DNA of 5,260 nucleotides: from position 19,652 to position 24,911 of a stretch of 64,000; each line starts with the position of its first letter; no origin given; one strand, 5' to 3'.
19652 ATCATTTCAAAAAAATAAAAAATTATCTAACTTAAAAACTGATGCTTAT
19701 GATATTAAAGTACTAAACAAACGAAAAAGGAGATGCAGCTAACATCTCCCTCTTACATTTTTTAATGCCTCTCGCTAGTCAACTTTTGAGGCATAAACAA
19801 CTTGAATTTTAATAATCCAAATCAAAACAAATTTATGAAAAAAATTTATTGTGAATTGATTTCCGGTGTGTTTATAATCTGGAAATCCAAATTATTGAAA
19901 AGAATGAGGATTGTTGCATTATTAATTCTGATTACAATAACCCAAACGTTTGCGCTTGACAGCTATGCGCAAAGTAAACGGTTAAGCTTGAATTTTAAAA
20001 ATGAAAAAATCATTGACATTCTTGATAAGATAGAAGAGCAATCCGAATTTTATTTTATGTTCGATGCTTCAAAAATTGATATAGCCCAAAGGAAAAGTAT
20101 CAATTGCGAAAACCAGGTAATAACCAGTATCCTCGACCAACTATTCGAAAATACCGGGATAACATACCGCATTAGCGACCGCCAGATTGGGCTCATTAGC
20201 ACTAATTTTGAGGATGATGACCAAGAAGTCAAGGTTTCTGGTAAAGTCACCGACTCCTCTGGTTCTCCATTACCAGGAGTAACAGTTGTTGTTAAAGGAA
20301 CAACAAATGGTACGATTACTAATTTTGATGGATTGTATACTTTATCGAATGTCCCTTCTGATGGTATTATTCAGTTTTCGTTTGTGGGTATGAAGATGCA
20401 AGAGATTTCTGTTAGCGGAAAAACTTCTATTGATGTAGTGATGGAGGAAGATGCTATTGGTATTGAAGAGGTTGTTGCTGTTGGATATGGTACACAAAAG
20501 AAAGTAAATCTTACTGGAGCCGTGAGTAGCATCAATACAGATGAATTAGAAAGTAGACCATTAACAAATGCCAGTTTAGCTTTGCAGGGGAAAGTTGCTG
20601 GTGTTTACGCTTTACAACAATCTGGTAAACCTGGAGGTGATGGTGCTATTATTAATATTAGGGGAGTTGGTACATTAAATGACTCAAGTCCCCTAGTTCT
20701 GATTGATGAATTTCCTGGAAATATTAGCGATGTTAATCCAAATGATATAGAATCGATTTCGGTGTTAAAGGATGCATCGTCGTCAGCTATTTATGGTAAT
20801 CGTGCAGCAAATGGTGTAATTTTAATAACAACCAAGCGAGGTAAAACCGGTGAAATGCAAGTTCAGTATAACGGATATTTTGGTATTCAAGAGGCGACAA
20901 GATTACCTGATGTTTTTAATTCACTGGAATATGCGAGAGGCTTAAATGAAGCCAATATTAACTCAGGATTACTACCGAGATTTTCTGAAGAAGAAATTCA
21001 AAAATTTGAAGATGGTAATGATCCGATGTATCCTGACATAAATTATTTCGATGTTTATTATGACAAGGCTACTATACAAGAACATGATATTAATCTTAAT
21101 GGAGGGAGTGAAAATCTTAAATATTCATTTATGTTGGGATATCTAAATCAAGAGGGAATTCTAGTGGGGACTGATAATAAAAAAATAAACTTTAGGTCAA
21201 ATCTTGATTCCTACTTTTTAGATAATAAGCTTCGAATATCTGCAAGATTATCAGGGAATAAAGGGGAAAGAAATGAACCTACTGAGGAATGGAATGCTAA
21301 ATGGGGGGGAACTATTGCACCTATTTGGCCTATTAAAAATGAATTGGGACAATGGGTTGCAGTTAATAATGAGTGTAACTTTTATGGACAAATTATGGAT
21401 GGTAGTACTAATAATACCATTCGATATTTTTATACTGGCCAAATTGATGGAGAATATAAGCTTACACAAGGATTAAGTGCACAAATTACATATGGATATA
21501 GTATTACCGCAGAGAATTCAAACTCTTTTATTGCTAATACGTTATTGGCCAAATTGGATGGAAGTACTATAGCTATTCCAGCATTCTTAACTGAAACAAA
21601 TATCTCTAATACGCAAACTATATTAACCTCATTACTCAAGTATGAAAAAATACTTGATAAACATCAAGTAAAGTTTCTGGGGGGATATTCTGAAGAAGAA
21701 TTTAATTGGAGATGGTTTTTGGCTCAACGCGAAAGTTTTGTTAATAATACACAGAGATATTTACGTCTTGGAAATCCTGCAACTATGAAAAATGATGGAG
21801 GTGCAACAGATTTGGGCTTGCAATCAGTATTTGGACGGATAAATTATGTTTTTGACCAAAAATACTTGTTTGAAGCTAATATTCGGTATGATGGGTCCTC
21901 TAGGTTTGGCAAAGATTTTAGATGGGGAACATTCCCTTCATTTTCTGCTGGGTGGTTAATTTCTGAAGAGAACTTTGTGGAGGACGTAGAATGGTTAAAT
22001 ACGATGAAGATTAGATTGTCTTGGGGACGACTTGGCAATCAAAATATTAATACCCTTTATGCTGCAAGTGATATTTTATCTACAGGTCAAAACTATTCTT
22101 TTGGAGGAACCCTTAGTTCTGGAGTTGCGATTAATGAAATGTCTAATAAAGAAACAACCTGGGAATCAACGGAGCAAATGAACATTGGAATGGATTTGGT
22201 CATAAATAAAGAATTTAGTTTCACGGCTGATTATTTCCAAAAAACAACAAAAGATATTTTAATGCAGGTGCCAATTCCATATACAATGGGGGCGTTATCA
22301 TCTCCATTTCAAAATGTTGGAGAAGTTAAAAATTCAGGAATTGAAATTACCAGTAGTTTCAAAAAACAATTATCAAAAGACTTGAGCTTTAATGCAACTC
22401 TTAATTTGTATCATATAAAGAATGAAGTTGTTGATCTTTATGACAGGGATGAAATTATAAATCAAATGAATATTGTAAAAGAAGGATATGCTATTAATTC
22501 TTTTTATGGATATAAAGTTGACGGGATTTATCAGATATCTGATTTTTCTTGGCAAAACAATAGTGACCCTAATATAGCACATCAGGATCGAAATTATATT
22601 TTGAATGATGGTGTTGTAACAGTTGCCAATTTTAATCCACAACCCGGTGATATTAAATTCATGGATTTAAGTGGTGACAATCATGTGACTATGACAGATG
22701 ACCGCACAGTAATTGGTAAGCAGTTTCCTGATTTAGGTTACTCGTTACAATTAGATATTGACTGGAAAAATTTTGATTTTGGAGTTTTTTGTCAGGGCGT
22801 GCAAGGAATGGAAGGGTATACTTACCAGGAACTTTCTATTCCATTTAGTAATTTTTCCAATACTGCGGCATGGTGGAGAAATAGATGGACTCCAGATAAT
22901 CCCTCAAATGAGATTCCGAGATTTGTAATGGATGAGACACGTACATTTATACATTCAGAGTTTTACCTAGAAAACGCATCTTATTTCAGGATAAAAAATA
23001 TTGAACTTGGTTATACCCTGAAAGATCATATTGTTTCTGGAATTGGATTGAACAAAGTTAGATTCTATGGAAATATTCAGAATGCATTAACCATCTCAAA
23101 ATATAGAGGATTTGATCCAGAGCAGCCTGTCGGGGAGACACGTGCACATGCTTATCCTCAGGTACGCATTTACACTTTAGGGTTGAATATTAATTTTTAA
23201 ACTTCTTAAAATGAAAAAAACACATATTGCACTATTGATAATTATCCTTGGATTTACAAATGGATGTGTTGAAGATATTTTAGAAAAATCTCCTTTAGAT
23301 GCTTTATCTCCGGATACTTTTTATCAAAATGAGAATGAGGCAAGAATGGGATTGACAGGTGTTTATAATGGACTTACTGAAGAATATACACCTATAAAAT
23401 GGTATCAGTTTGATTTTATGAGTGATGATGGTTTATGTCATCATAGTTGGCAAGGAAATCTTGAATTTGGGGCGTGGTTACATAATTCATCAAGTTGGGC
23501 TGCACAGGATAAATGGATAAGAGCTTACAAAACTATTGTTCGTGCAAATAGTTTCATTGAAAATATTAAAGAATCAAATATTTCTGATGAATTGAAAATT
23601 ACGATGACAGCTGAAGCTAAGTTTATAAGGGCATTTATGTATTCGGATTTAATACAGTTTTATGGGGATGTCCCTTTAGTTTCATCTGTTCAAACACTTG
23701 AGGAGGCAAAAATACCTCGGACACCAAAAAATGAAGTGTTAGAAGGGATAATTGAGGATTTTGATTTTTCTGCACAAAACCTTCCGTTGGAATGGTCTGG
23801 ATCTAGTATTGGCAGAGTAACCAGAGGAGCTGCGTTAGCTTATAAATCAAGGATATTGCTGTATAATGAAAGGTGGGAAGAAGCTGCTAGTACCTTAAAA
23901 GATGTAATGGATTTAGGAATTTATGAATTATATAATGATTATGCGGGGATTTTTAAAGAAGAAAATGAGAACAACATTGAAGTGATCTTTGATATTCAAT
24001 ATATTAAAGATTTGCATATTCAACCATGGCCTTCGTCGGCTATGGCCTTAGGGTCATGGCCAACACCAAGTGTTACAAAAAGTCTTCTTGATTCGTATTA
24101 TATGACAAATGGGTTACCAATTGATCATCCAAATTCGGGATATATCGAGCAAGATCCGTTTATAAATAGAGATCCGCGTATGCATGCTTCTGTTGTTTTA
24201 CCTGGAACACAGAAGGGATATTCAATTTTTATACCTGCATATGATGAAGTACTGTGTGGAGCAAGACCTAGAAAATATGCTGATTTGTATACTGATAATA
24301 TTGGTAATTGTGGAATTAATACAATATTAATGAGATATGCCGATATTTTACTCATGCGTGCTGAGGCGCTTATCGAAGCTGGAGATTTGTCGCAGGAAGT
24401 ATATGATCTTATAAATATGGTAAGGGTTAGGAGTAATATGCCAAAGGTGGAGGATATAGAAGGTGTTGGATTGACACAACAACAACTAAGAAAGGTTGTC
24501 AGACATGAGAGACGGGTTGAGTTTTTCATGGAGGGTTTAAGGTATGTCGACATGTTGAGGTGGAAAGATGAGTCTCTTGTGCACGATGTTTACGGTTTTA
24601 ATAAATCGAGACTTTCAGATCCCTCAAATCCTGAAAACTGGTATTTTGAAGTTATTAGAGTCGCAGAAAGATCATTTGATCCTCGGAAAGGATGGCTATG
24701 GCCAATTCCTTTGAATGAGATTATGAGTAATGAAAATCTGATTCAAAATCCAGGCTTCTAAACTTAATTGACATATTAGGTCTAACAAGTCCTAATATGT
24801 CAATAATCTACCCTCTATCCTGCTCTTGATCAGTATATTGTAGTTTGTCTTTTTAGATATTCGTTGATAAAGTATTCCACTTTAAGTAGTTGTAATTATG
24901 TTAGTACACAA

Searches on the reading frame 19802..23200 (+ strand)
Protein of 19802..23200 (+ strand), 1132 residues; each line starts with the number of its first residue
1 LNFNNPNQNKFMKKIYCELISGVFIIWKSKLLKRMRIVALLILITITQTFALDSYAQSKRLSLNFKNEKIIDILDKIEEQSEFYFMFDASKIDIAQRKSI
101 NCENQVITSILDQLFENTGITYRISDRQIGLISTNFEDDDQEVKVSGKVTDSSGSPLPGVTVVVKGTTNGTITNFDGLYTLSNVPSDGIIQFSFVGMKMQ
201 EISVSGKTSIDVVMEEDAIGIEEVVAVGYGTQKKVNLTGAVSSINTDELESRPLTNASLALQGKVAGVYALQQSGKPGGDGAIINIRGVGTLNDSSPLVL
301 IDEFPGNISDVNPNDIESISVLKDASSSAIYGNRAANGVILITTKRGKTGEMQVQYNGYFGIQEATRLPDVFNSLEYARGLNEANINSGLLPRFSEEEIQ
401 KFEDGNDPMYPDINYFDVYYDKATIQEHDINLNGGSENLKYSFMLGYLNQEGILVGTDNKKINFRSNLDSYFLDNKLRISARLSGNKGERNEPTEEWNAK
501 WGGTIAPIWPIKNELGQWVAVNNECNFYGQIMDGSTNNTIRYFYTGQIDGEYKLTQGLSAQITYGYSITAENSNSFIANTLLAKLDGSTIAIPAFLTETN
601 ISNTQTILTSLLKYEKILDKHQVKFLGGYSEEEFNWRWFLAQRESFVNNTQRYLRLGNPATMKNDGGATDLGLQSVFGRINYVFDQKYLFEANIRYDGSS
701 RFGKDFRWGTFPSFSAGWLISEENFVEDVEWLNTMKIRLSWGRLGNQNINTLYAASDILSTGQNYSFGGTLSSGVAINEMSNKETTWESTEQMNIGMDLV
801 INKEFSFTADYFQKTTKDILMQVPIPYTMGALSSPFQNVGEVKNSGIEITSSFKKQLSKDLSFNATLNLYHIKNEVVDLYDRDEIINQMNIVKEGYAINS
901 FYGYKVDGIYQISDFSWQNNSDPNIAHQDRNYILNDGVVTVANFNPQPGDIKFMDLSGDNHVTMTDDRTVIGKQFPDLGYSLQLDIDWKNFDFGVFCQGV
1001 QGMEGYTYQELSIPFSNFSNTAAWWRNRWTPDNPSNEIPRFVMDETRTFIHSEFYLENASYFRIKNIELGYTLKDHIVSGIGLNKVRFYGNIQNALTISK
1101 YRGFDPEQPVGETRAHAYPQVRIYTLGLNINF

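Call 5: search_protein_families(library=pfam, proteins=[window:19802-23200:+], max_evalue=0.001)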
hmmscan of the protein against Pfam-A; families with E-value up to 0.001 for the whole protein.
window:19802-23200:+ (1132 aa): 5 families
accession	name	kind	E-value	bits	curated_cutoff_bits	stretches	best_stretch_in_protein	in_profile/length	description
PF13715.12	CarbopepD_reg_2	-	1e-19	70.8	32.2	1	145-225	1-87/88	CarboxypepD_reg-like domain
PF07715.20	Plug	-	2.1e-19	70.4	23.9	1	234-339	2-107/107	TonB-dependent Receptor Plug Domain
PF00593.30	TonB_dep_Rec_b-barrel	-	6.9e-17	62.9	27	1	533-1094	56-435/436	TonB dependent receptor-like, beta-barrel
PF13620.12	CarboxypepD_reg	-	3.1e-11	43.9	32.3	1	145-212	2-79/82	Carboxypeptidase regulatory-like domain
PF07660.19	STN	-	3.2e-09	36.9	28.4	1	87-132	5-50/52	Secretin and TonB N terminus short domain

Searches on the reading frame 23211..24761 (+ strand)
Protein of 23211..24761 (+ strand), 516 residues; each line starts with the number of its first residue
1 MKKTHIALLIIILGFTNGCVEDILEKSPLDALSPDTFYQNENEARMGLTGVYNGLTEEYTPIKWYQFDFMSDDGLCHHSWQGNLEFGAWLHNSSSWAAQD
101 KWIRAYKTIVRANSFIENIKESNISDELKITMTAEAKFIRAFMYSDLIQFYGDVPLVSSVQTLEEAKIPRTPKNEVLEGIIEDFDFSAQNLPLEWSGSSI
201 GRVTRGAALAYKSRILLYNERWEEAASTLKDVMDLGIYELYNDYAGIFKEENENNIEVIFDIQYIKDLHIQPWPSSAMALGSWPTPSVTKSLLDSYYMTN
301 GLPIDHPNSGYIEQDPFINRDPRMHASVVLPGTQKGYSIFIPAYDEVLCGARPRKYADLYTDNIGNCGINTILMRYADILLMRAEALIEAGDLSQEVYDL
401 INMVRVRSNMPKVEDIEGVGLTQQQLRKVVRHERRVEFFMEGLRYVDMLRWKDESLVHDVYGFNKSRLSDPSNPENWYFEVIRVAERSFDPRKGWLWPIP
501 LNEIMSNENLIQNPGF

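Call 5: search_protein_families(library=pfam, proteins=[window:23211-24761:+], max_evalue=0.001)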
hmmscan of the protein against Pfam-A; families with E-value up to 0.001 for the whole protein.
window:23211-24761:+ (516 aa): 3 families
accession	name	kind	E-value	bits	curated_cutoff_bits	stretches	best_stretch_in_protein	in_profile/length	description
PF07980.17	SusD_RagB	-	9.5e-47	160.5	23.1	1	276-516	33-297/297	SusD family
PF14322.12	SusD-like_3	-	7.1e-22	79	27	1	47-217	21-191/191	Starch-binding associating with outer membrane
PF12771.13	SusD-like_2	-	4.6e-05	22.9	27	0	97-191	56-150/415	Starch-binding associating with outer membrane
